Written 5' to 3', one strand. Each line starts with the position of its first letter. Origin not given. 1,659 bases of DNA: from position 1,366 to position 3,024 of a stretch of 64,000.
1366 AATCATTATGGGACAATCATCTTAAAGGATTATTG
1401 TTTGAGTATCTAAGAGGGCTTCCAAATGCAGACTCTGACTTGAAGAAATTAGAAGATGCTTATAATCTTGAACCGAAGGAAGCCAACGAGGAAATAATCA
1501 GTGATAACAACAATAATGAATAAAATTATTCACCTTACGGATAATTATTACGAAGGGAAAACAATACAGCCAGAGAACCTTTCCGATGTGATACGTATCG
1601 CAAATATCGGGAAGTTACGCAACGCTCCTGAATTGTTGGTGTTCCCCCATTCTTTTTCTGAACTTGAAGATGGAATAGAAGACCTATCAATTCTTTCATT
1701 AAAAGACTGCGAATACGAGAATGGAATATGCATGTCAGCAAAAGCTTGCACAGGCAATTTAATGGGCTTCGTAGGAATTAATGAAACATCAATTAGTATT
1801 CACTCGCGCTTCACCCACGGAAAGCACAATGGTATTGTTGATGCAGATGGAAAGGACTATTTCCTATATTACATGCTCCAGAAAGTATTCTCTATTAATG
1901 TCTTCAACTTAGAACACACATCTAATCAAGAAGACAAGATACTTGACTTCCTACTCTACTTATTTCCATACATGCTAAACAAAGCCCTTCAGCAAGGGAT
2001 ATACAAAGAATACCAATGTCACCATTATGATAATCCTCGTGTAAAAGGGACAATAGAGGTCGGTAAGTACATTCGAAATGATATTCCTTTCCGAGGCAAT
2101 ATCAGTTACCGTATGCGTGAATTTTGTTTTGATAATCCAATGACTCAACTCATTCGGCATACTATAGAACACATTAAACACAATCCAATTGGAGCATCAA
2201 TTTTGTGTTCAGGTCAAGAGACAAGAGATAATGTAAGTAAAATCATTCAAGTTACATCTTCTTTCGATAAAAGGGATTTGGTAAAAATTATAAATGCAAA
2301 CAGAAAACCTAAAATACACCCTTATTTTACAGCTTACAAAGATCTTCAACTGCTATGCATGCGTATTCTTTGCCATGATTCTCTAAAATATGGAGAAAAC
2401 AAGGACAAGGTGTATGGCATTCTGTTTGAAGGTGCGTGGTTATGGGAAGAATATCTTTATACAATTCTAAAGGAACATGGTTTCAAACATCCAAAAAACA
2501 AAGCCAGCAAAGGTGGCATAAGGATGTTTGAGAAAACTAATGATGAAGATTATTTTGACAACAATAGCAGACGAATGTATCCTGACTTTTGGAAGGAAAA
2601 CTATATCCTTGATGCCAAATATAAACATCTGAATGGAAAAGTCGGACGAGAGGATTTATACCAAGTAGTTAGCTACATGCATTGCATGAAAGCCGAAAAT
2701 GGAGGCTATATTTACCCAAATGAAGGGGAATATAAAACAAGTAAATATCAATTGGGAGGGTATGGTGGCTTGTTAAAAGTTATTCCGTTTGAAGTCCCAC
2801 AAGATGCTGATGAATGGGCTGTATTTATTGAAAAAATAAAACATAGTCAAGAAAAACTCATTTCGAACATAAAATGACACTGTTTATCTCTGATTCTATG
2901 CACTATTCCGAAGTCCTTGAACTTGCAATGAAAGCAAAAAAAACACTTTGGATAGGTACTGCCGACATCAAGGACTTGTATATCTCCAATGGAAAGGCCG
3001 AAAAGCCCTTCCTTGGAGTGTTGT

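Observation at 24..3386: McrB-McrC plus a translationally coupled single-HKD (PLD) nuclease: a three-gene type IV-like module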

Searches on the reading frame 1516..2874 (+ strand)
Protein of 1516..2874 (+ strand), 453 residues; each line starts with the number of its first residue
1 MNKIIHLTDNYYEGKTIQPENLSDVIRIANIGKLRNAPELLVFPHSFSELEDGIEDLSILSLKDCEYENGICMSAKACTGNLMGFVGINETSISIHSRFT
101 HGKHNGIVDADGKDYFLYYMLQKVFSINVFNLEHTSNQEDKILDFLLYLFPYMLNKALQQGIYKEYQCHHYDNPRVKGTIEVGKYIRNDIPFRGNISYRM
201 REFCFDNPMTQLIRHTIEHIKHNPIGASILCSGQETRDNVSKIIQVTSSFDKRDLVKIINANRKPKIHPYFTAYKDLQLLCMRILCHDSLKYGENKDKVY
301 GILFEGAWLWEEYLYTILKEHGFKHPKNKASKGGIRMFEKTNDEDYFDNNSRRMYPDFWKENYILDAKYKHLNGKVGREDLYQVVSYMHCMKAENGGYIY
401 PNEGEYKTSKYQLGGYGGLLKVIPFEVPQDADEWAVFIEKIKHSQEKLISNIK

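Call 3: search_protein_families(library=pfam, proteins=[window:1516-2874:+], max_evalue=0.01)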
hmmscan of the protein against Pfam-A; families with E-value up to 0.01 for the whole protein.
window:1516-2874:+ (453 aa): 1 family
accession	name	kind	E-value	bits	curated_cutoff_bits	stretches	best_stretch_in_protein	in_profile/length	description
PF10117.15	McrBC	-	9.2e-54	183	23.9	1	79-401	3-318/318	McrBC 5-methylcytosine restriction system component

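Call 4: search_protein_families(library=padloc, proteins=[window:1516-2874:+], max_evalue=0.01)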
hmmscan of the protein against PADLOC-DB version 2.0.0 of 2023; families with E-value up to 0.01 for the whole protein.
window:1516-2874:+ (453 aa): 1 family
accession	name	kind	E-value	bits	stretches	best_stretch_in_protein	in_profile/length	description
PDLC03852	LmuA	-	0.0062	14.5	0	129-215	38-124/336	-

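Call 5: search_protein_families(library=ncbifam, proteins=[window:1516-2874:+], max_evalue=0.01)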
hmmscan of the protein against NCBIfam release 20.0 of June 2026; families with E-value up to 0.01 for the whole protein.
window:1516-2874:+ (453 aa): 1 family
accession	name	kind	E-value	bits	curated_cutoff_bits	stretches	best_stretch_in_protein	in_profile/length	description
NF007277.0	PRK09736.1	equivalog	2.3e-10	40.1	338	1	117-227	12-124/353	5-methylcytosine-specific restriction endonuclease system specificity protein McrC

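Call 50: find_related_loci(query=window:1516-2874:+, collection=metagenome_contigs, flank=6000)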
Query window:1516-2874:+ (453 aa) in metagenome_contigs; peptide patterns used: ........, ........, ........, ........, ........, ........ (x = any residue, [..] = any of these).
60 stretches matched a pattern; 4 encode a relative of the query (tblastn E <= 1e-3); 4 distinct loci.
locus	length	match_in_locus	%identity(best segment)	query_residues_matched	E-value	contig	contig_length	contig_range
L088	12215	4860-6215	58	1-448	4e-180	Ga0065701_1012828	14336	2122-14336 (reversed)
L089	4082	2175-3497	36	2-448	7e-92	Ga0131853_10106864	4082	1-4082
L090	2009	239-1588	35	4-445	1e-77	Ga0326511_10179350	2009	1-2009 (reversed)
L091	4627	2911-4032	39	29-401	1e-68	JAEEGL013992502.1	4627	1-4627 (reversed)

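Call 52: find_homologous_proteins(query=window:1516-2874:+, max_evalue=1e-20)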
Query window:1516-2874:+ (453 aa): 6215 proteins with E <= 1e-20 among 8000 candidates; the best 120 are listed.
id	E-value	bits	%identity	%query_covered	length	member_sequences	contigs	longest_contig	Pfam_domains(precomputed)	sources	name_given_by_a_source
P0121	3.7e-275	931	88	99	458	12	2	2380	PF10117.16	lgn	-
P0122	7.7e-265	897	83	100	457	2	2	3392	PF10117.16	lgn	-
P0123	6.0e-253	858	80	99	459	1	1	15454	PF10117.16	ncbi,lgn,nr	ncbi:MAG: hypothetical protein Q4E55_04700 [Bacteroidales bacterium]|nr:hypothetical protein [Bacter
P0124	1.4e-240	817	76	99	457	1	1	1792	PF10117.16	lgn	-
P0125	1.3e-195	669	63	100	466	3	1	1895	PF10117.16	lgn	-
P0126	1.1e-193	662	63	99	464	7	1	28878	PF10117.16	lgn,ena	-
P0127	1.3e-193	662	63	100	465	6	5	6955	PF10117.16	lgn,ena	-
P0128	1.0e-192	659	60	99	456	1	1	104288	PF10117.16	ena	-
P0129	2.1e-192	658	60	100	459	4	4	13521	PF10117.16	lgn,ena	-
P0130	1.8e-190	652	60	100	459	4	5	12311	PF10117.16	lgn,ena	-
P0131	3.7e-190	651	60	100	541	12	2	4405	PF10117.16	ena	-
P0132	4.2e-190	650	60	99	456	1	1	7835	PF10117.16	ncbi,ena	-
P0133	4.6e-190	650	60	99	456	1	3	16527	PF10117.16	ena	-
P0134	6.4e-190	650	60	99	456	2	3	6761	PF10117.16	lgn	-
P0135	1.1e-189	649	64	99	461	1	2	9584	PF10117.16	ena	-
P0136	4.7e-189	647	60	100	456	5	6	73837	PF10117.16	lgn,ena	-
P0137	4.9e-189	647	60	99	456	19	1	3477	PF10117.16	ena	-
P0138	7.4e-189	646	59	99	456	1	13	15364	PF10117.16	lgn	-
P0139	9.2e-189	646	59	100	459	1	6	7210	PF10117.16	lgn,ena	-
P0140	1.2e-188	646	59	99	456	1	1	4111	PF10117.16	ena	-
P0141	2.0e-188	645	59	99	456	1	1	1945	PF10117.16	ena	-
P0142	2.2e-188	645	57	100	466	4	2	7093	PF10117.16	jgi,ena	-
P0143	2.3e-188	645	59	100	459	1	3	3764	PF10117.16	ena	-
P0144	3.1e-188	644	59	99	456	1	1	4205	PF10117.16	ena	-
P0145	3.2e-188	644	60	100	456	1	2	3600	PF10117.16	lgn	-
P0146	5.5e-188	643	60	100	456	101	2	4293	PF10117.16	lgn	-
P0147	5.6e-188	643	60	100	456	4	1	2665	PF10117.16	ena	-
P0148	5.6e-188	643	58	100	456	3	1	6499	PF10117.16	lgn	-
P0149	6.1e-188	643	59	99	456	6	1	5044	PF10117.16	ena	-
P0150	1.2e-187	642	59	100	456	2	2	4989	PF10117.16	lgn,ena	-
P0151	1.6e-187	642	59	100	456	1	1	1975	PF10117.16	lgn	-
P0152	2.0e-187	642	60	100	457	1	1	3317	PF10117.16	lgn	-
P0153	3.2e-187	641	59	100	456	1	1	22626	PF10117.16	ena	-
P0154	3.3e-187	641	60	97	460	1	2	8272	PF10117.16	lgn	-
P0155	4.6e-187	640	59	100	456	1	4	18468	PF10117.16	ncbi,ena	-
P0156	4.8e-187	640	59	100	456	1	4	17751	PF10117.16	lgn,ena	-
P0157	4.9e-187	640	59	100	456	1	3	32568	PF10117.16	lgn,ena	-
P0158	5.6e-187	640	59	100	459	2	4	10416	PF10117.16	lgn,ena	-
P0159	8.4e-187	640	61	99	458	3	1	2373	PF10117.16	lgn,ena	-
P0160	1.2e-186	639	60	100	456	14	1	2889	PF10117.16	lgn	-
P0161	1.2e-186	639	60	100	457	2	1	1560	PF10117.16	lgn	-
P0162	2.6e-186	638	59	100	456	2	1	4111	PF10117.16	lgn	-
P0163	3.6e-186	637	59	100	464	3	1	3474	PF10117.16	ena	-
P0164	3.6e-186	637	60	100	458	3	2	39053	PF10117.16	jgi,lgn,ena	-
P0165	7.4e-186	636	59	100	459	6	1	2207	PF10117.16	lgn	-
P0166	1.8e-185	635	58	100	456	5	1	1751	PF10117.16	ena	-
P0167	2.0e-185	635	58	100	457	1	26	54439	PF10117.16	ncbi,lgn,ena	-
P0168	2.1e-185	635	58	100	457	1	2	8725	PF10117.16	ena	-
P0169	2.2e-185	635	60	100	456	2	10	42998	PF10117.16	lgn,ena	-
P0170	2.4e-185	635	58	100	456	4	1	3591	PF10117.16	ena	-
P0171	2.4e-185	635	60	99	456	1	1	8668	PF10117.16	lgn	-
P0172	2.9e-185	635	58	100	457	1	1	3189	PF10117.16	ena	-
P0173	5.4e-185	634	59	100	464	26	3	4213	PF10117.16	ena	-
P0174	6.6e-185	633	59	99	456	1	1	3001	PF10117.16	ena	-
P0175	2.0e-184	632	61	94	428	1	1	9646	PF10117.16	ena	-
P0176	2.1e-184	632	58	100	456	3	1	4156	PF10117.16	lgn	-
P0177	2.8e-184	631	58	100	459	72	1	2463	PF10117.16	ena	-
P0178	7.0e-184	630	59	100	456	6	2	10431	PF10117.16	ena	-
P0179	9.2e-184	630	60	100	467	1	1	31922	PF10117.16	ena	-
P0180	2.2e-183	628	59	100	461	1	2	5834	PF10117.16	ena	-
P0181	2.5e-183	628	58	100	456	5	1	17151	PF10117.16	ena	-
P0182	7.1e-183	627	59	100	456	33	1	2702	PF10117.16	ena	-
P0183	7.3e-183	627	58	100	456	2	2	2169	PF10117.16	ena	-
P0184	1.2e-182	626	58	100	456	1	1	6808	PF10117.16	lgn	-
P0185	2.3e-182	625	59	99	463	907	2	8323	PF10117.16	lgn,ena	-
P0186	2.4e-182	625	58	100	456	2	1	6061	PF10117.16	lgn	-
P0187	3.0e-182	625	59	100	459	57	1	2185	PF10117.16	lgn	-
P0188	3.5e-182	624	59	100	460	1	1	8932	PF10117.16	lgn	-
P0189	4.9e-182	624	59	99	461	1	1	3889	PF10117.16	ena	-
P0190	5.8e-182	624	58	99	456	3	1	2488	PF10117.16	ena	-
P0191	6.4e-182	623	57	100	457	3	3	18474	PF10117.16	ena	-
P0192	6.9e-182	623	57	100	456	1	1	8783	PF10117.16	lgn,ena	-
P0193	4.6e-180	617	57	100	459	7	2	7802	PF10117.16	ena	-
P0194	1.5e-179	616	58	99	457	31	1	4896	PF10117.16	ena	-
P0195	4.2e-179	614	57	99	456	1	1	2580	PF10117.16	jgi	jgi:5-methylcytosine-specific restriction endonuclease McrBC regulatory subunit McrC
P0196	6.2e-179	614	58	100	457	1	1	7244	PF10117.16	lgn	-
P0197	8.7e-179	613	59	99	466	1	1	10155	PF10117.16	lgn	-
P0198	5.4e-178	611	58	100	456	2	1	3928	PF10117.16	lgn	-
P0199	6.2e-178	610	57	100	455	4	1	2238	PF10117.16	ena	-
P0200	2.3e-177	608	58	100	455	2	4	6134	PF10117.16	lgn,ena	-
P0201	3.2e-177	608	58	100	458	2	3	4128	PF10117.16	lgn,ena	-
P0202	4.6e-177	607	56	99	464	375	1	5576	PF10117.16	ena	-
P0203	7.6e-177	607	66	89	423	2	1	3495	PF10117.16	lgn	-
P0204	1.8e-176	606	59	99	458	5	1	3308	PF10117.16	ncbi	-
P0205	2.4e-176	605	59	99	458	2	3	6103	PF10117.16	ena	-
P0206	3.4e-176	605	56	100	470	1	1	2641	PF10117.16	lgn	-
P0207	6.7e-176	604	58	99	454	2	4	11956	PF10117.16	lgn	-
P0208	9.5e-176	603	58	100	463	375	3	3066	PF10117.16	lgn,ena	-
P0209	8.0e-175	600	56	100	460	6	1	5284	PF10117.16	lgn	-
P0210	1.0e-174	600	57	100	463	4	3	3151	PF10117.16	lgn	-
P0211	1.0e-174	600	57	100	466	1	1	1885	PF10117.16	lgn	-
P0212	2.9e-174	598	58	99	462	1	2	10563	PF10117.16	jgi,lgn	-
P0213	2.9e-174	598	57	99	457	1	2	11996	PF10117.16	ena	-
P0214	2.4e-173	595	58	99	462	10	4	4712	PF10117.16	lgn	-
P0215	4.2e-173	594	57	100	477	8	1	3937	PF10117.16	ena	-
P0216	1.2e-171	590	56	100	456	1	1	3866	PF10117.16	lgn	-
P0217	4.2e-171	588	56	100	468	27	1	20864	PF10117.16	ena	-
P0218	1.1e-170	586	57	99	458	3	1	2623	PF10117.16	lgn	-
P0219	2.1e-170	586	55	99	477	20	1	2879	PF10117.16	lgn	-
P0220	4.7e-169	581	61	88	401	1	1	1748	PF10117.16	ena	-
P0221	4.1e-159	548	53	100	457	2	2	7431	PF10117.16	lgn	-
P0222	3.9e-155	535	52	100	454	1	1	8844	PF10117.16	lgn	-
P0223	7.7e-154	531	54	99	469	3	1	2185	PF10117.16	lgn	-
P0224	3.1e-148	512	52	99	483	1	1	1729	PF10117.16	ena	-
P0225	2.0e-144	500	53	95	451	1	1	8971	PF10117.16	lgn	-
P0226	3.5e-141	489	53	95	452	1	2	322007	PF10117.16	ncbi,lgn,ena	-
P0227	8.0e-141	488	52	97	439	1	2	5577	PF10117.16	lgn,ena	-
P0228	1.1e-140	488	53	94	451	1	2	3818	PF10117.16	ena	-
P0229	1.4e-140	487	53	95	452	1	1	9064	PF10117.16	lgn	-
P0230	1.9e-140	487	53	95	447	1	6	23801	PF10117.16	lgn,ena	-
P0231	2.1e-140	487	53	92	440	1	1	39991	PF10117.16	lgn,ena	-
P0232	3.1e-140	486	48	99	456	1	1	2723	PF10117.16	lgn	-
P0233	7.2e-140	485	51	99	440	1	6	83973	PF10117.16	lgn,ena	-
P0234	7.2e-140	485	53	92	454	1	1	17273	PF10117.16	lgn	-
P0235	1.4e-139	484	51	93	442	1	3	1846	PF10117.16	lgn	-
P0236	2.5e-139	483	49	99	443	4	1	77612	PF10117.16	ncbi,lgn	-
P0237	2.6e-139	483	51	99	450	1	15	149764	PF10117.16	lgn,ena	-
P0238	2.9e-139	483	49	99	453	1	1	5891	PF10117.16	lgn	-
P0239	4.3e-139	482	51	99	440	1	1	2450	PF10117.16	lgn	-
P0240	6.6e-139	482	51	95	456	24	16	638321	PF10117.16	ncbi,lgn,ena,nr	ncbi:MAG: hypothetical protein IKO46_03715 [Salinivirgaceae bacterium]|nr:hypothetical protein [Sali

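Call 53: find_encoding_contigs(protein=P0123, flank=6000, max_places=2)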
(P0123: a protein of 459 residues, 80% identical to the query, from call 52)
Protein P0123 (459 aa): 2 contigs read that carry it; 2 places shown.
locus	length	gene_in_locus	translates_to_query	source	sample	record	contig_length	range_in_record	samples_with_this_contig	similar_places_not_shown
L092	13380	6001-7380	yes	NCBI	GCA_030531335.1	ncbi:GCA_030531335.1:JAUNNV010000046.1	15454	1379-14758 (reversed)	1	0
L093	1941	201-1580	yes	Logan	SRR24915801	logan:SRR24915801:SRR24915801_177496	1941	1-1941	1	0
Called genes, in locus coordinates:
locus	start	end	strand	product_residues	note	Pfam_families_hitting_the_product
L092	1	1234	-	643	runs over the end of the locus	PF06480:FtsH_ext, PF06068:TIP49 (weak), PF00004:AAA, PF17862:AAA_lid_3, PF01434:Peptidase_M41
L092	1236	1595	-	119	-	PF02410:RsfS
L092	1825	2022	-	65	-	-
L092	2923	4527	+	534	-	PF01055:Glyco_hydro_31_2nd, PF21365:Glyco_hydro_31_3rd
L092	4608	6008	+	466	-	PF20720:nSTAND3 (weak), PF00004:AAA (faint), PF07728:AAA_5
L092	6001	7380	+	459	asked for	PF10117:McrBC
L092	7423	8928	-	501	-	PF01406:tRNA-synt_1e, PF09334:tRNA-synt_1g (faint), PF09190:DALR_2, PF23493:CysS_C (weak)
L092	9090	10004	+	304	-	PF01694:Rhomboid, PF08551:DUF1751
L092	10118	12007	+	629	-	PF25840:Ulvan_lyase_N, PF25841:Ulvan_lyase_C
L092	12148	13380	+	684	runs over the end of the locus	PF01432:Peptidase_M3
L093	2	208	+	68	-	?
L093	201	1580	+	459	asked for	PF10117:McrBC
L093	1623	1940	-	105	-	?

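Call 54: find_encoding_contigs(protein=P0128, flank=6000, max_places=2)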
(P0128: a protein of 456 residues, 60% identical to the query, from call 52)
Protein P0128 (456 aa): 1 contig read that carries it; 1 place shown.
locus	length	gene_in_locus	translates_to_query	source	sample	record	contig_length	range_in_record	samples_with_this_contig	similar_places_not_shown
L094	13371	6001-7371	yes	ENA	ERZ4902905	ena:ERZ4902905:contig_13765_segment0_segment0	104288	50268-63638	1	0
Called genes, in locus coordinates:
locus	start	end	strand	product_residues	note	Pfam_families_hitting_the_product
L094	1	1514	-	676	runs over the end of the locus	PF03235:GmrSD_N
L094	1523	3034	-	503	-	PF03235:GmrSD_N, PF25202:DUF7834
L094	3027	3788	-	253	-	PF17194:AbiEi_3_N, PF11459:AbiEi_3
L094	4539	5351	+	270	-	PF20720:nSTAND3 (weak), PF07728:AAA_5 (faint)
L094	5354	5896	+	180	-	PF07728:AAA_5 (weak)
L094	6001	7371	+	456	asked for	PF10117:McrBC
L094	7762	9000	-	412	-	PF01841:Transglut_core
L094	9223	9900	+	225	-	PF00027:cNMP_binding, PF13545:HTH_Crp_2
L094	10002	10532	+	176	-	PF01814:Hemerythrin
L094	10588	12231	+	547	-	PF03063:Prismane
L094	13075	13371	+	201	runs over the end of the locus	PF05598:DUF772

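Call 55: find_encoding_contigs(protein=P0167, flank=6000, max_places=6)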
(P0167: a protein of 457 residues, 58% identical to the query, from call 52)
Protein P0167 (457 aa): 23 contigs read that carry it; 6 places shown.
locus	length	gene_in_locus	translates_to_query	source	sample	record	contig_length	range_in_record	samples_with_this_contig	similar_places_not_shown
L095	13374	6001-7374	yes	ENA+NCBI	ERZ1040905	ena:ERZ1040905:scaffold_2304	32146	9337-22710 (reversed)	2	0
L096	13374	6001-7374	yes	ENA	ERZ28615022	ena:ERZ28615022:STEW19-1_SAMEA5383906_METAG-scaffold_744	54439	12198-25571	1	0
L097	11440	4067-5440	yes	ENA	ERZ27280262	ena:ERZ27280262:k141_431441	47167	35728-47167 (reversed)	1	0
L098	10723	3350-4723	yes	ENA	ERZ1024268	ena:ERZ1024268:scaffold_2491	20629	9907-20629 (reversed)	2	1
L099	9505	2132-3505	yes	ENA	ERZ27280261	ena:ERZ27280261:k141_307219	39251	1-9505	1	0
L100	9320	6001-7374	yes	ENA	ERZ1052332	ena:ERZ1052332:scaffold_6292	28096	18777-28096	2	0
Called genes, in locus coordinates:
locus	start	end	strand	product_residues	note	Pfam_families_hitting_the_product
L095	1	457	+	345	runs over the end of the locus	PF13310:Virulence_RhuM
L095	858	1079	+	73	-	PF19637:DUF6140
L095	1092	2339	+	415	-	-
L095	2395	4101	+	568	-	PF03235:GmrSD_N, PF07510:GmrSD_C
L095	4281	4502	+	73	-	PF19637:DUF6140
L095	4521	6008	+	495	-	PF20720:nSTAND3 (weak), PF00004:AAA (weak), PF07728:AAA_5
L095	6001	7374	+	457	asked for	PF10117:McrBC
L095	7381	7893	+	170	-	PF13091:PLDc_2, PF00614:PLDc (weak)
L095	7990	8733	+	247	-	PF12395:DUF3658 (weak)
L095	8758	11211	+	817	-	PF02811:PHP, PF07733:DNA_pol3_alpha, PF17657:DNA_pol3_finger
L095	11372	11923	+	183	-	-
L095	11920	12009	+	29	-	-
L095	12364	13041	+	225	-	PF00132:Hexapep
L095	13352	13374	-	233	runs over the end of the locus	PF02146:SIR2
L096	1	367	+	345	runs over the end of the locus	PF13310:Virulence_RhuM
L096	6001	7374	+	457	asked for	PF10117:McrBC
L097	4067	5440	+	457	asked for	PF10117:McrBC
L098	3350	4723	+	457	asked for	PF10117:McrBC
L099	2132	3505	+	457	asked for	PF10117:McrBC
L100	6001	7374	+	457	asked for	PF10117:McrBC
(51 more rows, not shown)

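Call 77: find_encoding_contigs(protein=P0122, flank=5000, max_places=3)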
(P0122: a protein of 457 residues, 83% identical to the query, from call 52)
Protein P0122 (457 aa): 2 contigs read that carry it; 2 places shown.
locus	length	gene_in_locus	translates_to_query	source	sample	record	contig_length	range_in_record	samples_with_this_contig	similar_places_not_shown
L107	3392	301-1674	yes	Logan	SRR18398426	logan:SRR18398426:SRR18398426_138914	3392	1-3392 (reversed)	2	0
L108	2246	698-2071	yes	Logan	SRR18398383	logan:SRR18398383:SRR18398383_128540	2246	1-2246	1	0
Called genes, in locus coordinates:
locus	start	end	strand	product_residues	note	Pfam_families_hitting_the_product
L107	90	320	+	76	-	-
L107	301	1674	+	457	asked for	PF10117:McrBC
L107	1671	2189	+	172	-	PF13091:PLDc_2, PF00614:PLDc (weak)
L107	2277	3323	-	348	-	PF16819:DUF5074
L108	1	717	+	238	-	?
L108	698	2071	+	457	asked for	PF10117:McrBC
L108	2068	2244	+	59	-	?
